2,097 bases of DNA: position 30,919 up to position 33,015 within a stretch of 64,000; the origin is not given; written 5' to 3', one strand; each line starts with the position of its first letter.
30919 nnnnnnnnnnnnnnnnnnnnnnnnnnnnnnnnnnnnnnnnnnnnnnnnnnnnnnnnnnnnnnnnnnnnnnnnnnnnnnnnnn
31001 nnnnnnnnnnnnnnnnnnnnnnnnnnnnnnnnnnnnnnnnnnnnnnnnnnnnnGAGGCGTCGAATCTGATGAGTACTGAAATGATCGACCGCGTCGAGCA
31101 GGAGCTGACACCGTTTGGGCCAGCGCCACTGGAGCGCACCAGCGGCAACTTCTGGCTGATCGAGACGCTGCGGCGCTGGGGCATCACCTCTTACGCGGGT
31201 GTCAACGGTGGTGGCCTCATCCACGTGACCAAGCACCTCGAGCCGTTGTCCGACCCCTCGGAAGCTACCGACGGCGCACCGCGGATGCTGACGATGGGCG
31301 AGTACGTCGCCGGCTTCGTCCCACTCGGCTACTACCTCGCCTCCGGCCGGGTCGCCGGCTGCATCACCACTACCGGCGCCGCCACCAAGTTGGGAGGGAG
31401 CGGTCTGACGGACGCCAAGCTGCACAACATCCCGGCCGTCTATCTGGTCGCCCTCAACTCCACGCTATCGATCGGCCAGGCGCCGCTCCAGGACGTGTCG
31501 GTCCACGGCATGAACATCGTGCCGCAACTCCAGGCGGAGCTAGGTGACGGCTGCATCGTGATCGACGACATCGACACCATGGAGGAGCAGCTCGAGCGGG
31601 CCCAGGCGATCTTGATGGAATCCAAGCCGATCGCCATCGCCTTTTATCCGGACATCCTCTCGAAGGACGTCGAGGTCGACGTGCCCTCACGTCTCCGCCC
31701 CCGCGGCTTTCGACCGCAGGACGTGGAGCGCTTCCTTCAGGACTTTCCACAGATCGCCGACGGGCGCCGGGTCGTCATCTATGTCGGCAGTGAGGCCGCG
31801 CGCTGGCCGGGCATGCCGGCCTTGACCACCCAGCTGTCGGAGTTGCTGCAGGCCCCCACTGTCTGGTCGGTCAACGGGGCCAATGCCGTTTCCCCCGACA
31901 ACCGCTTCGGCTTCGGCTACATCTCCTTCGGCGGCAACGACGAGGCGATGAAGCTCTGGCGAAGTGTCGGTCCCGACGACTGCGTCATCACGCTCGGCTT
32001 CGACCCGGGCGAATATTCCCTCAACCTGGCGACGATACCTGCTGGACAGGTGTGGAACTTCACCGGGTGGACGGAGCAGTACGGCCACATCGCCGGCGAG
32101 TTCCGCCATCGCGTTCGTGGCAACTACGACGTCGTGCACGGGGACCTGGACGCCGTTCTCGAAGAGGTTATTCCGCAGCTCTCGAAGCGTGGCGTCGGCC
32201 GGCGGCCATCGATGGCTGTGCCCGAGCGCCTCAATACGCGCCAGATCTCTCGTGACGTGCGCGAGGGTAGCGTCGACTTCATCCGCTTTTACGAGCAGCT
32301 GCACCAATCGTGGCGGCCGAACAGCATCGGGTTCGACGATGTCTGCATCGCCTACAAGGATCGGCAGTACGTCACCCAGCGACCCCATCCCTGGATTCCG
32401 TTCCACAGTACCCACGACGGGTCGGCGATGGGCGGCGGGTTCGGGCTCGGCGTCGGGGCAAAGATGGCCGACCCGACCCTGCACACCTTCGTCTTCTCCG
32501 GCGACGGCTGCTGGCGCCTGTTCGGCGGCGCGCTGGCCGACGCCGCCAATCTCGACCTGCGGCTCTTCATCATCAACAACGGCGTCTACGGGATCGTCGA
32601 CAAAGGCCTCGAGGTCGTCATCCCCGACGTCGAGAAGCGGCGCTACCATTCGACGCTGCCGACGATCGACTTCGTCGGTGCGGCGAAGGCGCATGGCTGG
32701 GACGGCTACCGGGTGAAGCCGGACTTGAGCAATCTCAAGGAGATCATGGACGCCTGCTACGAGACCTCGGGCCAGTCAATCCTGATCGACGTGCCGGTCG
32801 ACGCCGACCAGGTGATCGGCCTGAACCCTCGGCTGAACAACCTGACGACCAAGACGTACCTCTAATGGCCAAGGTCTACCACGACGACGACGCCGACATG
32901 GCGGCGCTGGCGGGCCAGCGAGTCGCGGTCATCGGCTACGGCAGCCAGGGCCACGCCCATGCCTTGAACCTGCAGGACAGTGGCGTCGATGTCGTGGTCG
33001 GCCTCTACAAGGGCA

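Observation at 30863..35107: Divergent single-subunit ALS-like TPP enzyme plus small RHH protein heading a tightly coupled ilvC / short leuA(cimA-like) / ilvE operon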

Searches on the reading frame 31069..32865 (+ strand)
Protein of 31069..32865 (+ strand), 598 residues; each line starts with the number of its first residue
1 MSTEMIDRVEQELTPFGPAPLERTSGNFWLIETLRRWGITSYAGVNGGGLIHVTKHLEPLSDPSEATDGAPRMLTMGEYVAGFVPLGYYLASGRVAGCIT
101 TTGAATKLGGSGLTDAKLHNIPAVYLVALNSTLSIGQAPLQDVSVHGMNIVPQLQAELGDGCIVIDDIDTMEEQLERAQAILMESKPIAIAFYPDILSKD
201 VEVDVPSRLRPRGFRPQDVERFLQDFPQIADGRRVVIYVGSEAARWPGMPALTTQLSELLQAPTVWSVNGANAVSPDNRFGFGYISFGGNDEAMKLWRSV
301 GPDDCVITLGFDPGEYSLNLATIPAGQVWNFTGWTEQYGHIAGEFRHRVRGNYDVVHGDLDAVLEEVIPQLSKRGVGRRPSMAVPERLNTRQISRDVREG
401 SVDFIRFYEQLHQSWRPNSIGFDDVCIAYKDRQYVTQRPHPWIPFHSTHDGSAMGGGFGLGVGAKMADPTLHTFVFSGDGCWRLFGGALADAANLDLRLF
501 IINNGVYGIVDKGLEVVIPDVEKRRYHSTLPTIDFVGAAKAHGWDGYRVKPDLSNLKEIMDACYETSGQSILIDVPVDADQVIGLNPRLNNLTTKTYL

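Call 4: search_protein_families(library=pfam, proteins=[window:31069-32865:+], max_evalue=0.01)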
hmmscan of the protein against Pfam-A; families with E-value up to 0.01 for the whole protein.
window:31069-32865:+ (598 aa): 3 families
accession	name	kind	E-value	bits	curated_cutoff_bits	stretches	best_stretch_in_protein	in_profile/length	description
PF02775.26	TPP_enzyme_C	-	1.8e-16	60.7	21.9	1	438-574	17-150/151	Thiamine pyrophosphate enzyme, C-terminal TPP binding domain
PF02776.23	TPP_enzyme_N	-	3.1e-09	37.1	26.8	1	27-142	4-113/119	Thiamine pyrophosphate enzyme, N-terminal TPP binding domain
PF00205.28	TPP_enzyme_M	-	1.2e-07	32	30.4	1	229-315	8-90/137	Thiamine pyrophosphate enzyme, central domain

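Call 5: search_protein_families(library=ncbifam, proteins=[window:31069-32865:+], max_evalue=0.01)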
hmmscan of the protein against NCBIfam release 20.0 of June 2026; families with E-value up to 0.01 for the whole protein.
window:31069-32865:+ (598 aa): 44 families (the best 25 are shown)
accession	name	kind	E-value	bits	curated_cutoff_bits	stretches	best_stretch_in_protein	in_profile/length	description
NF004710.0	PRK06048.1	equivalog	1.8e-22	79.6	976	2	23-293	7-267/561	acetolactate synthase large subunit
TIGR00118.1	acolac_lg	equivalog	2.3e-22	79.2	538.35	1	26-583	3-541/557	biosynthetic-type acetolactate synthase large subunit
NF005860.0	PRK07789.1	equivalog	6.1e-20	71.1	881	2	22-287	32-288/615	acetolactate synthase large subunit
NF006016.1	PRK08155.1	equivalog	8.1e-20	70.7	870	2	23-285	2-253/554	acetolactate synthase large subunit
NF004919.0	PRK06276.1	equivalog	6.5e-19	67.7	866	1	71-593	40-554/582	acetolactate synthase large subunit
NF006524.0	PRK08978.1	equivalog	1.6e-18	66.3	738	1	25-581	2-528/548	acetolactate synthase 2 catalytic subunit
NF005712.0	PRK07524.1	subfamily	3e-17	62.3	500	1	74-577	45-529/536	5-guanidino-2-oxopentanoate decarboxylase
NF005228.0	PRK06725.1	equivalog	1.9e-16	59.4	991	2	20-289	12-271/571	acetolactate synthase large subunit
NF005651.0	PRK07418.1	subfamily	7.7e-16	57.4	942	2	22-288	17-279/617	acetolactate synthase large subunit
NF005470.0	PRK07064.1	equivalog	1.8e-15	57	495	1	348-572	305-525/552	thiamine pyrophosphate-binding protein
NF006122.0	PRK08266.1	subfamily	8.5e-15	54.2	571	2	453-582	403-529/543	hypothetical protein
NF006187.0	PRK08322.1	equivalog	3.7e-14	52.1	509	1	74-593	44-545/548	acetolactate synthase large subunit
NF006052.0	PRK08199.1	subfamily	1.3e-12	46.8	539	1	452-583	415-543/559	thiamine pyrophosphate protein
NF005824.0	PRK07710.1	equivalog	1.7e-12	46.5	976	1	403-580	377-551/573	acetolactate synthase large subunit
NF006378.0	PRK08617.1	equivalog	4.6e-12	45.1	510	2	453-587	418-548/556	acetolactate synthase AlsS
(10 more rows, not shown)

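Call 6: search_solved_structures(query=window:31069-32862:+, max_evalue=0.001, show_alignments=2)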
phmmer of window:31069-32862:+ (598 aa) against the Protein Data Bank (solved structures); distinct sequences matched with E-value up to 0.001: 25.
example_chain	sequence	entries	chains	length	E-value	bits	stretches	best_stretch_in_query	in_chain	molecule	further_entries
8x3x_A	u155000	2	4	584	3.1e-17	65.3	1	70-590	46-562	BbmA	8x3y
8xod_A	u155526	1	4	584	2.5e-16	62.2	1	70-590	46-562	BbmA-G484F complex with CBOA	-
6lpi_A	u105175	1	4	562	4.3e-15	58.2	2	22-283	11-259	Acetolactate synthase isozyme 1 large subunit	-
8x3z_A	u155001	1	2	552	3.6e-11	45.2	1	67-550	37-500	CsmA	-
1upa_A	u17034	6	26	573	2.3e-09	39.2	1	448-580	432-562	CARBOXYETHYLARGININE SYNTHASE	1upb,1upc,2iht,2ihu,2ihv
1jsc_A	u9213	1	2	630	4.6e-08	34.9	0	437-579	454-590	ACETOHYDROXY-ACID SYNTHASE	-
6u9d_A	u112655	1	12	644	4.7e-08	34.9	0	437-579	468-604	Acetolactate synthase catalytic subunit, mitochondrial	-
1n0h_A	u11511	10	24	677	5.5e-08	34.7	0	437-579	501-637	Acetolactate synthase | Acetolactate synthase, mitochondrial | Acetolactate synthase catalytic subunit, mitochondrial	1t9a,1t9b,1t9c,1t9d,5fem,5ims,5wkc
6wo1_A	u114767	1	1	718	1.6e-07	33.2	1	210-585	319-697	Acetohydroxyacid synthase catalytic subunit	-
7tzz_A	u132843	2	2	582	5.1e-07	31.5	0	20-145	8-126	Acetolactate synthase, chloroplastic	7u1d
7u25_A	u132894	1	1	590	6.4e-07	31.2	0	20-145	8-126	Acetolactate synthase, chloroplastic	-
7stq_A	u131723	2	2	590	6.9e-07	31.1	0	20-145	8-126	Acetolactate synthase, chloroplastic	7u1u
3e9y_A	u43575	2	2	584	7.5e-07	30.9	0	20-145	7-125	Acetolactate synthase, chloroplastic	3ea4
6u9h_A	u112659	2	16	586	7.7e-07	30.9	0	20-145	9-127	Acetolactate synthase, chloroplastic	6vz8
1ybh_A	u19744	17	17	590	8.1e-07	30.8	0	20-145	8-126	Acetolactate synthase, chloroplast | Acetolactate synthase | Acetolactate synthase, chloroplastic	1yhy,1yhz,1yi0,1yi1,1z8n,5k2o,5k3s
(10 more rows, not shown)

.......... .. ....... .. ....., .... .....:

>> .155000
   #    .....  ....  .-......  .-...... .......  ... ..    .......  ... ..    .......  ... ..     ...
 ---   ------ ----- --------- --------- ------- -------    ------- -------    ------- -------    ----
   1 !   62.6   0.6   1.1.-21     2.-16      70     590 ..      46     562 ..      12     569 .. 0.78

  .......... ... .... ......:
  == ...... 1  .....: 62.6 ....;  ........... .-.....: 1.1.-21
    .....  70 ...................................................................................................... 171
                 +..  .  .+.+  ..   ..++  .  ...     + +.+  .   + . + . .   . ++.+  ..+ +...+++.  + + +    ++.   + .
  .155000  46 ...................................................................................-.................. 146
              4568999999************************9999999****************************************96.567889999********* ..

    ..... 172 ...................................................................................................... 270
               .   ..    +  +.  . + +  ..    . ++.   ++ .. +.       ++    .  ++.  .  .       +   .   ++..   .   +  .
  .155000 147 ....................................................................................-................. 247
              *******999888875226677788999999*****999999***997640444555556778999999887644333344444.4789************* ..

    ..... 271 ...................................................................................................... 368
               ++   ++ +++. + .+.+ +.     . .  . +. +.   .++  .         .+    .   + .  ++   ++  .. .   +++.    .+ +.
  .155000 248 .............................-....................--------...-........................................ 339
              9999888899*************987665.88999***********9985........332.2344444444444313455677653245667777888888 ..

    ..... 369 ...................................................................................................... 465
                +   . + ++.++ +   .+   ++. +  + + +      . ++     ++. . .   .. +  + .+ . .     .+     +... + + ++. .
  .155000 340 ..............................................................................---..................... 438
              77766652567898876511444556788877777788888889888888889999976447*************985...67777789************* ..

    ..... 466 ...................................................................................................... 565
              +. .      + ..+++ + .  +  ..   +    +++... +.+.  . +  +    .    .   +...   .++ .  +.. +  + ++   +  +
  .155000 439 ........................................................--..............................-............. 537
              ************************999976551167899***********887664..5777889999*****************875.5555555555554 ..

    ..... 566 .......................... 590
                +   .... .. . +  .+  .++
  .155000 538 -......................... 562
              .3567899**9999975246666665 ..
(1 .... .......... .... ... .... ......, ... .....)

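Call 7: find_homologous_proteins(query=window:31069-32862:+)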
Query window:31069-32862:+ (598 aa): 589 proteins with E <= 0.001 among 8000 candidates; the best 120 are listed.
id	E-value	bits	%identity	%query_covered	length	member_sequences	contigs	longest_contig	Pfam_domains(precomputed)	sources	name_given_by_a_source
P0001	0.0e+0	1237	87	99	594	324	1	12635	PF02775.27,PF02776.24,PF00205.29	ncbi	-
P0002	0.0e+0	1237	88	99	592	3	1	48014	PF02775.27,PF02776.24,PF00205.29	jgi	-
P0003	0.0e+0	1225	86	99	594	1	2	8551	PF02775.27,PF02776.24,PF00205.29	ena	-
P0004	0.0e+0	1220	85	100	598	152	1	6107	PF02775.27,PF02776.24,PF00205.29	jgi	jgi:acetolactate synthase-1/2/3 large subunit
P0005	0.0e+0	1219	85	100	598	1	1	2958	PF02775.27,PF02776.24,PF00205.29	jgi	jgi:acetolactate synthase I/II/III large subunit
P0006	0.0e+0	1208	84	100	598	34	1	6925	PF02775.27,PF02776.24,PF00205.29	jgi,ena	-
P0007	0.0e+0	1206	84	99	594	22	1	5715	PF02775.27,PF02776.24,PF00205.29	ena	-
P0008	0.0e+0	1204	84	99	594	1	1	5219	PF02775.27,PF02776.24,PF00205.29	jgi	-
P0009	0.0e+0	1201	85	99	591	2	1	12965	PF02775.27,PF02776.24,PF00205.29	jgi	jgi:acetolactate synthase I/II/III large subunit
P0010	0.0e+0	1199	83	100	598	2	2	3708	PF02775.27,PF02776.24,PF00205.29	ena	-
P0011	0.0e+0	1198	84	99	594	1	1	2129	PF02775.27,PF02776.24,PF00205.29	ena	-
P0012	0.0e+0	1196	85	99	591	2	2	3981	PF02775.27,PF02776.24,PF00205.29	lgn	-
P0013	0.0e+0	1193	83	100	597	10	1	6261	PF02775.27,PF02776.24,PF00205.29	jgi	jgi:acetolactate synthase-1/2/3 large subunit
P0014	0.0e+0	1193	83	99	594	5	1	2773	PF02775.27,PF02776.24,PF00205.29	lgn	-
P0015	0.0e+0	1185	83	99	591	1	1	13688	PF02775.27,PF02776.24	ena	-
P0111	5.4e-290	981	72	97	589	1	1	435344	PF02775.27,PF02776.24,PF00205.29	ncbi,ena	-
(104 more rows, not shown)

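Call 9: find_encoding_contigs(protein=window:31069-32865:+, flank=10000, max_places=4)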
Protein window:31069-32865:+ (598 aa): no gene with exactly this product is on record in the collection.
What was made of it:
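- Tried and rejected: Looking up the window's own enzyme in the contig index gave no exact match (call 9).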

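Call 12: find_encoding_contigs(protein=P0111, flank=10000, max_places=2)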
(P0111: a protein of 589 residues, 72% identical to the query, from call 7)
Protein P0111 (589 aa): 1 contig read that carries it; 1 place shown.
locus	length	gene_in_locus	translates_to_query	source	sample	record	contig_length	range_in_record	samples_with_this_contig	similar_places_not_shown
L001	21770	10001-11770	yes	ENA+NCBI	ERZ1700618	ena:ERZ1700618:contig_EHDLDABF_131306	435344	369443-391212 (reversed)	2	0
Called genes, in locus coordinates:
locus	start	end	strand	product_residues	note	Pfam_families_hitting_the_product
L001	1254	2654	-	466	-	PF01566:Nramp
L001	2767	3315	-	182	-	PF00486:Trans_reg_C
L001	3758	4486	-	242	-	PF00072:Response_reg (weak), PF00486:Trans_reg_C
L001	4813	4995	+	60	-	PF00196:GerE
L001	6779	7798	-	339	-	PF00174:Oxidored_molyb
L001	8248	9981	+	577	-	PF00682:HMGL-like, PF22615:IPMS_D2, PF08502:LeuA_dimer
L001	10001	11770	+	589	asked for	PF02776:TPP_enzyme_N (weak), PF00205:TPP_enzyme_M, PF02775:TPP_enzyme_C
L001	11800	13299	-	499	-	PF07991:KARI_N, PF01450:KARI_C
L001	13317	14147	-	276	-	PF00800:PDT, PF01842:ACT (faint)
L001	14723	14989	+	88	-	-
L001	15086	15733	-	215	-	PF00486:Trans_reg_C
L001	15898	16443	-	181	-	PF00486:Trans_reg_C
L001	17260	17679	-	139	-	PF12732:YtxH (faint)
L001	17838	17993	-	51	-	-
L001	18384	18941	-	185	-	PF00486:Trans_reg_C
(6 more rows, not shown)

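Call 21: search_protein_representatives(protein=window:31069-32862:+)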
Query: 598 residues. Proteins with E-value up to 0.001 (for the whole library): 921; up to 1e-10: 187; up to 1e-30: 65. The best 150 are listed.
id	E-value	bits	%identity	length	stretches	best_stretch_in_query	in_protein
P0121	1.4e-219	746.9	58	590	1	21-584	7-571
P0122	8.8e-185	631.9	49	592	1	17-593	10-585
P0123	2.7e-169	580.7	48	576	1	26-592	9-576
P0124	9.3e-167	572.4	88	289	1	1-290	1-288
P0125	4.1e-160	550.4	46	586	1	17-593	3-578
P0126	4.4e-155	533.8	47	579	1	27-592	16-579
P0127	2.0e-150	518.5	42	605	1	25-592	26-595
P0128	1.2e-146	505.9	52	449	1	151-598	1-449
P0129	2.2e-146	505.1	45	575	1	21-592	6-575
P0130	4.6e-132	457.8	42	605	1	22-593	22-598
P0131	8.6e-131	453.6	43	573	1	26-592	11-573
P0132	1.7e-129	449.3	48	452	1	25-474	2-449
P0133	4.2e-125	434.8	39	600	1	21-593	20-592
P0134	6.4e-125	434.2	39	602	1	24-592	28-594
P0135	1.5e-123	429.7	72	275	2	117-314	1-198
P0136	3.4e-121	421.9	38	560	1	25-592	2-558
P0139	2.0e-117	409.4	36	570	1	30-593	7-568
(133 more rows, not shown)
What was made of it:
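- There is a sharp gap between about 20 full-length 50%-identity clusters (396-747 bits) and all other ThDP enzymes (86 bits or less) (call 21).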

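Call 26: find_related_loci(query=A2, collection=genome_contigs, flank=10000)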
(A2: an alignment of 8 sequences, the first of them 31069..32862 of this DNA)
Query A2 (598 aa) in genome_contigs; peptide patterns used: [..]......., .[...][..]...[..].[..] (x = any residue, [..] = any of these).
280 stretches matched a pattern; 234 encode a relative of the query (tblastn E <= 1e-3); the best 80 are kept; 80 distinct loci.
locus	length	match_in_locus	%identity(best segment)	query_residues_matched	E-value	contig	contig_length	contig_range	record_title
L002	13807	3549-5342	95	1-598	0e+0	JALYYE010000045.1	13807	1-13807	MAG: Candidatus Dormiibacterota bacterium isolate KAP bin31 SD1490-92_k127_861645, whole genome shotgun sequence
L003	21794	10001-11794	94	1-598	0e+0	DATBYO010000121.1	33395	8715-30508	MAG TPA_asm: Candidatus Dormiibacterota bacterium isolate SMAG_U7595 k141_1801089, whole genome shotgun sequence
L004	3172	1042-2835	91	1-598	0e+0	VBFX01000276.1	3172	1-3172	MAG: Chloroflexi bacterium isolate CF_63 14_1009_02_40cm_scaffold_22914_e:623, whole genome shotgun sequence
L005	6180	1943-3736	92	1-598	0e+0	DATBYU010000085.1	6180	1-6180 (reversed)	MAG TPA_asm: Candidatus Dormiibacterota bacterium isolate SMAG_U7601 k141_2528151, whole genome shotgun sequence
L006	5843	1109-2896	92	1-598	0e+0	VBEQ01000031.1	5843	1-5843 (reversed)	MAG: Chloroflexi bacterium isolate CF_30 14_1009_05_30cm_scaffold_13321, whole genome shotgun sequence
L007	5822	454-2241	92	1-598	0e+0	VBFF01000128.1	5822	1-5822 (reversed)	MAG: Chloroflexi bacterium isolate CF_45 14_1009_12_20cm_scaffold_9465, whole genome shotgun sequence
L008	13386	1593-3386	92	1-598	0e+0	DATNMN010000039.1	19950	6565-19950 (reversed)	MAG TPA_asm: Candidatus Dormiibacterota bacterium isolate SMAG_U11480 k141_52145, whole genome shotgun sequence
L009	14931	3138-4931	90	1-598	0e+0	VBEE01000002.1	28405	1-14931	MAG: Chloroflexi bacterium isolate CF_18 14_1009_13_20cm_scaffold_3126, whole genome shotgun sequence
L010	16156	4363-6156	89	1-598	0e+0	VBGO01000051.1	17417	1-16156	MAG: Chloroflexi bacterium isolate CF_80 14_1009_16_40cm_scaffold_30785, whole genome shotgun sequence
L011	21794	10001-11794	86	1-598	0e+0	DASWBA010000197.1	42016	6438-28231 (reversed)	MAG TPA_asm: Candidatus Dormiibacterota bacterium isolate SMAG_U2670 k141_848646, whole genome shotgun sequence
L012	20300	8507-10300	86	1-598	0e+0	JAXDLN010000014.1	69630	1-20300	MAG: Chloroflexota bacterium isolate BP_619 scaffold_4318762, whole genome shotgun sequence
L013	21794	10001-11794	85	1-598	0e+0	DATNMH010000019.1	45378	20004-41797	MAG TPA_asm: Candidatus Acidoferrum sp. isolate SMAG_U11474 k141_384782, whole genome shotgun sequence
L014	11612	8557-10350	85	1-598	0e+0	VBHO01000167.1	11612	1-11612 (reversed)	MAG: Chloroflexi bacterium isolate CF_106 14_1009_12_40cm_scaffold_10953_e:710, whole genome shotgun sequence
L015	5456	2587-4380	85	1-598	0e+0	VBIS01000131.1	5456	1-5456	MAG: Chloroflexota bacterium isolate CF_136 14_1009_13_30cm_scaffold_18356, whole genome shotgun sequence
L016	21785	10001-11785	84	4-598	0e+0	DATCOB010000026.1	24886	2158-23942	MAG TPA_asm: Candidatus Dormiibacterota bacterium isolate SMAG_U7190 k141_42914, whole genome shotgun sequence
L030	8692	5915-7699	71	8-598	0e+0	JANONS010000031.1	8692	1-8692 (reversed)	MAG: Armatimonadota bacterium isolate VAR_43_metabat_323 VAR_43_k141_5261689, whole genome shotgun sequence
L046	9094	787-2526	72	19-598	0e+0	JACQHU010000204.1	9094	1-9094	MAG: Armatimonadetes bacterium isolate NC_groundwater_1107_Ag_S2p5_69_169 S_2p5_S6_coassembly_k141_5135440, whole genome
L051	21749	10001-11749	68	17-598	0e+0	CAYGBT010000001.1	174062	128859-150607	MAG TPA_asm: uncultured bacterium isolate ERP108616_co2_8 genome assembly, contig: NODE_25_length_174062_cov_9.442367, w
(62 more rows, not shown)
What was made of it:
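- Tried and rejected: A narrower one (A2) worked (call 26).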
